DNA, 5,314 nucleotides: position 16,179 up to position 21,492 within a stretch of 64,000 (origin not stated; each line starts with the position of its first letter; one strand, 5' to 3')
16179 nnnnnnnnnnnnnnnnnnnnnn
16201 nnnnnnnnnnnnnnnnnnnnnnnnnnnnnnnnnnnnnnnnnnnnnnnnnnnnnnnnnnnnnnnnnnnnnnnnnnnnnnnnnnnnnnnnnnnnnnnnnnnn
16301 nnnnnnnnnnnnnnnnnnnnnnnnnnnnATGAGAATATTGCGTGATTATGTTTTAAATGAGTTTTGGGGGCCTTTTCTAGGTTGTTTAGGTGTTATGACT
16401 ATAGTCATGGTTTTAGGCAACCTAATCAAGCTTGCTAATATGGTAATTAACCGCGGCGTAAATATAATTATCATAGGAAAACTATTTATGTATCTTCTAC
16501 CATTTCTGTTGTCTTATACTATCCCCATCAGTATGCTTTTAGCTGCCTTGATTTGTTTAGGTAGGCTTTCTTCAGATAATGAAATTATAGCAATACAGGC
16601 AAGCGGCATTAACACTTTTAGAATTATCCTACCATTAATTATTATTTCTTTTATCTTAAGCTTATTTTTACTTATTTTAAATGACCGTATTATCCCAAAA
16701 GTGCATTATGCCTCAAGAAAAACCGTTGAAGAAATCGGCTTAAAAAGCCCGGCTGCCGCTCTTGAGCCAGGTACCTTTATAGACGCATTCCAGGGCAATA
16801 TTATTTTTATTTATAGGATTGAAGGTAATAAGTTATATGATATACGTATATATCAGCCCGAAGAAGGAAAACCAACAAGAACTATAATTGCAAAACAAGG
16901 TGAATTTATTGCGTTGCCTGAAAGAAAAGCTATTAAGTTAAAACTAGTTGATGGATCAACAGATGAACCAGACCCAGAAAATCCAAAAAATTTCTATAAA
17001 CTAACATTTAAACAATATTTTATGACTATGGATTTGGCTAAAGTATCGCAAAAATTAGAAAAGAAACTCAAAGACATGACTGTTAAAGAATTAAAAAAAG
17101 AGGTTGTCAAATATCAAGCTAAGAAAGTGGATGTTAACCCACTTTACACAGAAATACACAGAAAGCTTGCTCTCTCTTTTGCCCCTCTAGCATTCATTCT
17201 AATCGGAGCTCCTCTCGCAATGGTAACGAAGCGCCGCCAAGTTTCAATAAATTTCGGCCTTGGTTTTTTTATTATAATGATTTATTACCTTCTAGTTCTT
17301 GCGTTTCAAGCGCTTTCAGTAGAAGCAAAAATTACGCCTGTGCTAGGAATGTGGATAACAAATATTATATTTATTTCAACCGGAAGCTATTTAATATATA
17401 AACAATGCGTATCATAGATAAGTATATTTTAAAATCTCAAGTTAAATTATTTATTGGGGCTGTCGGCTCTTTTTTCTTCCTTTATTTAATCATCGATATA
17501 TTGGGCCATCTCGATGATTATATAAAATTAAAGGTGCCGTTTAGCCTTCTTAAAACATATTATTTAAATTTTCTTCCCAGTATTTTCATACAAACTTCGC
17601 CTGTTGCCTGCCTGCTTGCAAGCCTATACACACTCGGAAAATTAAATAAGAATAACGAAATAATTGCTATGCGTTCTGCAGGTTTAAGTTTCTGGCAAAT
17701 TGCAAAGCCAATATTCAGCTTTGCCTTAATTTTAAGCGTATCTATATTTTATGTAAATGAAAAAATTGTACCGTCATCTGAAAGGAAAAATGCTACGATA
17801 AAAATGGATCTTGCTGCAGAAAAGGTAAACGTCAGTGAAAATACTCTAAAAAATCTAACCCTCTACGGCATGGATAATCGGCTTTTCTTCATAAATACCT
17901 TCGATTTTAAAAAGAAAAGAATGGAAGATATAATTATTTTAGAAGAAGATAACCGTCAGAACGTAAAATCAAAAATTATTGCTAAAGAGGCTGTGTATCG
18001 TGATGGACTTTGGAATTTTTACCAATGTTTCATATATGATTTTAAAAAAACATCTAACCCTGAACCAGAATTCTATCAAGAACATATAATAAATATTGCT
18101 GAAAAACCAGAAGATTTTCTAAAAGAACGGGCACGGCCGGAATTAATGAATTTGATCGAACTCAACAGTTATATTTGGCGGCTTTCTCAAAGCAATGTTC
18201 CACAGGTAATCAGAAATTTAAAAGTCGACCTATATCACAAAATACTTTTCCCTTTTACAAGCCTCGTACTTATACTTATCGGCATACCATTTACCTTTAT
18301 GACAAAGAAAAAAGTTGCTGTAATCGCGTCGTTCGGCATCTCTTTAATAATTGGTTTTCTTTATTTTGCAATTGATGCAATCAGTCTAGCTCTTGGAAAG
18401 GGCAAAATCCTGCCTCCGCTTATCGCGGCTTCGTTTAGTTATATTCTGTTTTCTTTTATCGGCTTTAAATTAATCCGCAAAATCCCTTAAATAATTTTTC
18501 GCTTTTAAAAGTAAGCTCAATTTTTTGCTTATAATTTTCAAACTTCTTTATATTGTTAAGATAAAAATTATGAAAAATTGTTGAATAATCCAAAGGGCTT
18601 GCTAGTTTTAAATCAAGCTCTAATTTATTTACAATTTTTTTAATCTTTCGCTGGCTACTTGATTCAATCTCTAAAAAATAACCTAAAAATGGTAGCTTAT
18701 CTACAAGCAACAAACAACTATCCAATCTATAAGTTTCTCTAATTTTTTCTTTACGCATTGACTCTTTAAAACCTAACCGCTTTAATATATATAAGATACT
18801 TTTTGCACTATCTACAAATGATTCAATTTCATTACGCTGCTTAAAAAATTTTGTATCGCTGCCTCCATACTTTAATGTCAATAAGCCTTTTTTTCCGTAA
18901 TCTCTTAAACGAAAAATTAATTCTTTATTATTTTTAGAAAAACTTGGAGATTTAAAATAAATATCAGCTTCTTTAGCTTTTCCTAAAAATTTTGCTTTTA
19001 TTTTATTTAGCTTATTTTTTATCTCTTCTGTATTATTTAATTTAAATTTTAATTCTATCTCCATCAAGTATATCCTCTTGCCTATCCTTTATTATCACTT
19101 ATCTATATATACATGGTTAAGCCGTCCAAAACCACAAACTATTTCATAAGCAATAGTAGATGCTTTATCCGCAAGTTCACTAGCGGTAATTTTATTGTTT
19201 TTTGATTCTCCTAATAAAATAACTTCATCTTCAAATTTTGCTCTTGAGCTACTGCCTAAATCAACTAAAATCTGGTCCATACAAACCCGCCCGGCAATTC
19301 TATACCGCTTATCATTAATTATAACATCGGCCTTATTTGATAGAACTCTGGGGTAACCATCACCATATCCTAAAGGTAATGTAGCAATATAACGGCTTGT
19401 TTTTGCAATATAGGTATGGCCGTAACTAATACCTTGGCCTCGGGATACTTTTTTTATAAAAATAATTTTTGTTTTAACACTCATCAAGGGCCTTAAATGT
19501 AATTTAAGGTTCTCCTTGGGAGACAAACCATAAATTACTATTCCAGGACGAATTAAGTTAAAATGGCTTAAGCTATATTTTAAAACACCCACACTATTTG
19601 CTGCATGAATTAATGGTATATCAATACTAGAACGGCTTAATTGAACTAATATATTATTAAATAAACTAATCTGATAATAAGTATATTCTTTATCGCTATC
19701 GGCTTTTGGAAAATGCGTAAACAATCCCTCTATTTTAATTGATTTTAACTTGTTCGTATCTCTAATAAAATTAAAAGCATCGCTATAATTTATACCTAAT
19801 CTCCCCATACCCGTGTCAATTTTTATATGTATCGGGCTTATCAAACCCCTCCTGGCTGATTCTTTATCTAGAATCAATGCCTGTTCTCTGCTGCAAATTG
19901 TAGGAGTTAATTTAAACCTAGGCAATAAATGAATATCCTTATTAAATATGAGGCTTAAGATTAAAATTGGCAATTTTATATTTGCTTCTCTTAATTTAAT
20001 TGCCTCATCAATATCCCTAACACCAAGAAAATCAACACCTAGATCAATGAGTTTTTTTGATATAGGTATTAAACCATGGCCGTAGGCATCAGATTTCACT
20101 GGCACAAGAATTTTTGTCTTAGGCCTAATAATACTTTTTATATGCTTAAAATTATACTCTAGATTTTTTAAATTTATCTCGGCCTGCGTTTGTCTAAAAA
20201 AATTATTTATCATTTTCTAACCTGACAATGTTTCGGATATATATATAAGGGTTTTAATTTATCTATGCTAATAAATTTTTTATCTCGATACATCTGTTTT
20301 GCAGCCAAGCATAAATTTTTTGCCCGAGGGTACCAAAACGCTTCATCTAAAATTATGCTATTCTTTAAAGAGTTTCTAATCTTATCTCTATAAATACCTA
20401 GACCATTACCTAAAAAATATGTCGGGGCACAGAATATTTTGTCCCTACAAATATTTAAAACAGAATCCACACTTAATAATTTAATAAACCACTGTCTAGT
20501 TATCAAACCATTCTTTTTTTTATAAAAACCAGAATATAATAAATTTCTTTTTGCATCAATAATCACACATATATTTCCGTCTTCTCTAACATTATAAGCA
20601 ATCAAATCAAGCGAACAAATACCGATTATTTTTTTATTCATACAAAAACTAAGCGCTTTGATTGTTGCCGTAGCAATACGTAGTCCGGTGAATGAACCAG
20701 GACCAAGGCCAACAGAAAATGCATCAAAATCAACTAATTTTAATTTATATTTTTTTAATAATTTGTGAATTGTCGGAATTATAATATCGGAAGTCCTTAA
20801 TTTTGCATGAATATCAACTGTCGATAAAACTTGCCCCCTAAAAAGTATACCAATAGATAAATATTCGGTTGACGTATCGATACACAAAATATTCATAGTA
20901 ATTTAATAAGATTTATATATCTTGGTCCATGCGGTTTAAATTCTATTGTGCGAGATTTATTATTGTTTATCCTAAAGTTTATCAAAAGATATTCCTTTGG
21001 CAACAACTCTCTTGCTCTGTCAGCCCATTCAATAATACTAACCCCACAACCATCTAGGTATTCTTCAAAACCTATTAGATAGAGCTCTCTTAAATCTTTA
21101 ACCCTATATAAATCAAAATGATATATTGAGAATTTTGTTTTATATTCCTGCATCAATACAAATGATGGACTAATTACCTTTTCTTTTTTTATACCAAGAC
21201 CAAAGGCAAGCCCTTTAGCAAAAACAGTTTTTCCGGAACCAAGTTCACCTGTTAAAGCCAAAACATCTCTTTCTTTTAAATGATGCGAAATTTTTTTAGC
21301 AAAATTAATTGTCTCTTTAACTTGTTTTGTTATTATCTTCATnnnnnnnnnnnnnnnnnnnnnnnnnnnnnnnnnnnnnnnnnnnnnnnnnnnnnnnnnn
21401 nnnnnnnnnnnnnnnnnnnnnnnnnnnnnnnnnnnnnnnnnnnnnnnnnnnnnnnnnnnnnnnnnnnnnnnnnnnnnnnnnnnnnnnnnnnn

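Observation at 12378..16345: Divergent pair: DUF4143 AAA+ ATPase versus a Ski2-like DEIH helicase translationally coupled to a ComFC-like phosphoribosyltransferase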

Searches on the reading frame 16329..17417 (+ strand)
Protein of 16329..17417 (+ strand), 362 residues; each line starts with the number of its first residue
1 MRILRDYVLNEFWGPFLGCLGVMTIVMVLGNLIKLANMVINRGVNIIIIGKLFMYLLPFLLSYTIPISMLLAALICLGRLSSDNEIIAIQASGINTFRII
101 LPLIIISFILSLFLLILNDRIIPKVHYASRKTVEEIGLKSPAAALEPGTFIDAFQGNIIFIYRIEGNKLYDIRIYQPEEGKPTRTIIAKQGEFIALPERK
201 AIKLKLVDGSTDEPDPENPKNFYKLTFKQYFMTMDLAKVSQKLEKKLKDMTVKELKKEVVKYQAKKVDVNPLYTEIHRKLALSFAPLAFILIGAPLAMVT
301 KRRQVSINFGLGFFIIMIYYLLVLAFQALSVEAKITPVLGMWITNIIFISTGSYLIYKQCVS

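Call 3: search_protein_families(library=pfam, proteins=[window:16329-17417:+], max_evalue=0.01)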
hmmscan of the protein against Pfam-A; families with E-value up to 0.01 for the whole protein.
window:16329-17417:+ (362 aa): 1 family
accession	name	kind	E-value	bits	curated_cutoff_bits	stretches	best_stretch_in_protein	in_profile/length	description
PF03739.19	LptF_LptG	-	2.2e-83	280.7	27.9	1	7-358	2-353/353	Lipopolysaccharide export system permease LptF/LptG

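Call 4: search_protein_families(library=ncbifam, proteins=[window:16329-17417:+], max_evalue=0.01)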
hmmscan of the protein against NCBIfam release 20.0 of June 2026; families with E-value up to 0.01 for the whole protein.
window:16329-17417:+ (362 aa): 2 families
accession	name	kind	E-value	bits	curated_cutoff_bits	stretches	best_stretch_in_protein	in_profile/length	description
TIGR04407.1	LptF_YjgP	equivalog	6e-61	206.1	230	1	3-357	1-346/347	LPS export ABC transporter permease LptF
TIGR04408.1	LptG_lptG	equivalog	2.5e-43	148.1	240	1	3-358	1-350/351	LPS export ABC transporter permease LptG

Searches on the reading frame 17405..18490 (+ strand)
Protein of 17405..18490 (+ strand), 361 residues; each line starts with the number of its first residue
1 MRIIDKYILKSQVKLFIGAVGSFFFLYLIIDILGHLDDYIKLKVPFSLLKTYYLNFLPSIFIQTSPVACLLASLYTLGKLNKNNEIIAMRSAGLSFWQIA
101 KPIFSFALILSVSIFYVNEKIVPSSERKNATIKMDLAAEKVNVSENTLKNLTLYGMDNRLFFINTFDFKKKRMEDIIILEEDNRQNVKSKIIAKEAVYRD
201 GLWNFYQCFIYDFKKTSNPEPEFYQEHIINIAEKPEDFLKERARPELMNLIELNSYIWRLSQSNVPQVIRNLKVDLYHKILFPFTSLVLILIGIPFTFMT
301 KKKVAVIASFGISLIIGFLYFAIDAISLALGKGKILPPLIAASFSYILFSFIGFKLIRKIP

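Call 3: search_protein_families(library=pfam, proteins=[window:17405-18490:+], max_evalue=0.01)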
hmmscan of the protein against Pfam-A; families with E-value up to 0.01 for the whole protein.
window:17405-18490:+ (361 aa): 1 family
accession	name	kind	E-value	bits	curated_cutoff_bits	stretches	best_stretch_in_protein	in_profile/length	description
PF03739.19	LptF_LptG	-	1.3e-76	258.3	27.9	1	6-358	1-352/353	Lipopolysaccharide export system permease LptF/LptG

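Call 4: search_protein_families(library=ncbifam, proteins=[window:17405-18490:+], max_evalue=0.01)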
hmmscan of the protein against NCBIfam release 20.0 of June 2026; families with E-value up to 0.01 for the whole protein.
window:17405-18490:+ (361 aa): 2 families
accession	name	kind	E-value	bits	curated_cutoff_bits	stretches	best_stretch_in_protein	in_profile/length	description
TIGR04408.1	LptG_lptG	equivalog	1.7e-68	230.8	240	1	3-359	1-350/351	LPS export ABC transporter permease LptG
TIGR04407.1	LptF_YjgP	equivalog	1.5e-29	102.9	230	1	3-357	1-345/347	LPS export ABC transporter permease LptF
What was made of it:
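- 17405..18490 (+): lptG, overlapping lptF by 13 nt. It is the last gene of the + strand block. Pfam 1.3e-76; TIGR04408 1.7e-68 (calls 3, 4).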

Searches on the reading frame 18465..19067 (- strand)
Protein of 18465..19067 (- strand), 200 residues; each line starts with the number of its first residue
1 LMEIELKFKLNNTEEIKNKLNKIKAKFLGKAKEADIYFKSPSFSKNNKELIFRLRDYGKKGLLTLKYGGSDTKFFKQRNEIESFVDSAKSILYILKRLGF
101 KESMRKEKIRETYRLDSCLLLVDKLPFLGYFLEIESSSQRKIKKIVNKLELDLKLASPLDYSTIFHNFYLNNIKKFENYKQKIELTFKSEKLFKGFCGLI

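Call 50: search_protein_families(library=pfam, proteins=[window:18465-19067:-], max_evalue=0.00001)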
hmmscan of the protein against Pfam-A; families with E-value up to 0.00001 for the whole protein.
window:18465-19067:- (200 aa): 1 family
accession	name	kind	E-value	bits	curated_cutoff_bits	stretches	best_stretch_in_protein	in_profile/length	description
PF01928.26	CYTH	-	4.9e-19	69.3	23.2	1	1-149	1-161/179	CYTH domain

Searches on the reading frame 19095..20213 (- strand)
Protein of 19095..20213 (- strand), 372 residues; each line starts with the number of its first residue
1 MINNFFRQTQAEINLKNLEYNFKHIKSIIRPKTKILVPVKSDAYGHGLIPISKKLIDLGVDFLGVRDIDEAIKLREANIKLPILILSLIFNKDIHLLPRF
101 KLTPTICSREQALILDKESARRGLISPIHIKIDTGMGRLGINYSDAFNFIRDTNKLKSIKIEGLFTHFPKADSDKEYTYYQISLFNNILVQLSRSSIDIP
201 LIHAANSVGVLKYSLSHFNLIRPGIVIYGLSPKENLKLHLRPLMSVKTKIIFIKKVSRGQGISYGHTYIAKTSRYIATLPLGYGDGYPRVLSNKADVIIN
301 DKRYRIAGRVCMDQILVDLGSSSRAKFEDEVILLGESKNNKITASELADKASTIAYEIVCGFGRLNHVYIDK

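Call 50: search_protein_families(library=pfam, proteins=[window:19095-20213:-], max_evalue=0.00001)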
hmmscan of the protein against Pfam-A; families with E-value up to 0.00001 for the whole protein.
window:19095-20213:- (372 aa): 2 families
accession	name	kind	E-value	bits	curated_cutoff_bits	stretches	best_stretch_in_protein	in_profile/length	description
PF01168.26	Ala_racemase_N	-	3e-61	207.4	24.1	1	13-232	1-220/220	Alanine racemase, N-terminal domain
PF00842.27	Ala_racemase_C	-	1.1e-43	148.3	25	1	244-364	2-121/127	Alanine racemase, C-terminal domain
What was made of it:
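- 19095..20213 (-): Alanine racemase. It is the right synteny anchor, followed by TsaB-like, TsaE and AIRS-family genes. Call 50.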

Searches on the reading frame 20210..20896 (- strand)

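Call 50: search_protein_families(library=pfam, proteins=[window:20210-20896:-], max_evalue=0.00001)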
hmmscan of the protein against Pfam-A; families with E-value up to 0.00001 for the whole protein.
window:20210-20896:- (228 aa): 1 family
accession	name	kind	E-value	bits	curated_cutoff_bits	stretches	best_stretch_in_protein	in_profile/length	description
PF00814.31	TsaD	-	1.1e-22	81.5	24.8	1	36-206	30-236/264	tRNA N6-adenosine threonylcarbamoyltransferase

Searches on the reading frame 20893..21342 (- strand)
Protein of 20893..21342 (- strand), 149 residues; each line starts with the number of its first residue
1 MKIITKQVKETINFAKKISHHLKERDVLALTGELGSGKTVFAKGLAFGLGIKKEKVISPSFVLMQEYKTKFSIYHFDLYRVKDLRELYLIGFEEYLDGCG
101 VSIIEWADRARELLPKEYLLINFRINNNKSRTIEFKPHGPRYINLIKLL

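Call 50: search_protein_families(library=pfam, proteins=[window:20893-21342:-], max_evalue=0.00001)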
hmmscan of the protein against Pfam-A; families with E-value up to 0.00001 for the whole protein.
window:20893-21342:- (149 aa): 1 family
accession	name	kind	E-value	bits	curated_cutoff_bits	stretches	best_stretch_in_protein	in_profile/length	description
PF02367.23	TsaE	-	2.6e-38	131.3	26.6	1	6-132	2-127/128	Threonylcarbamoyl adenosine biosynthesis protein TsaE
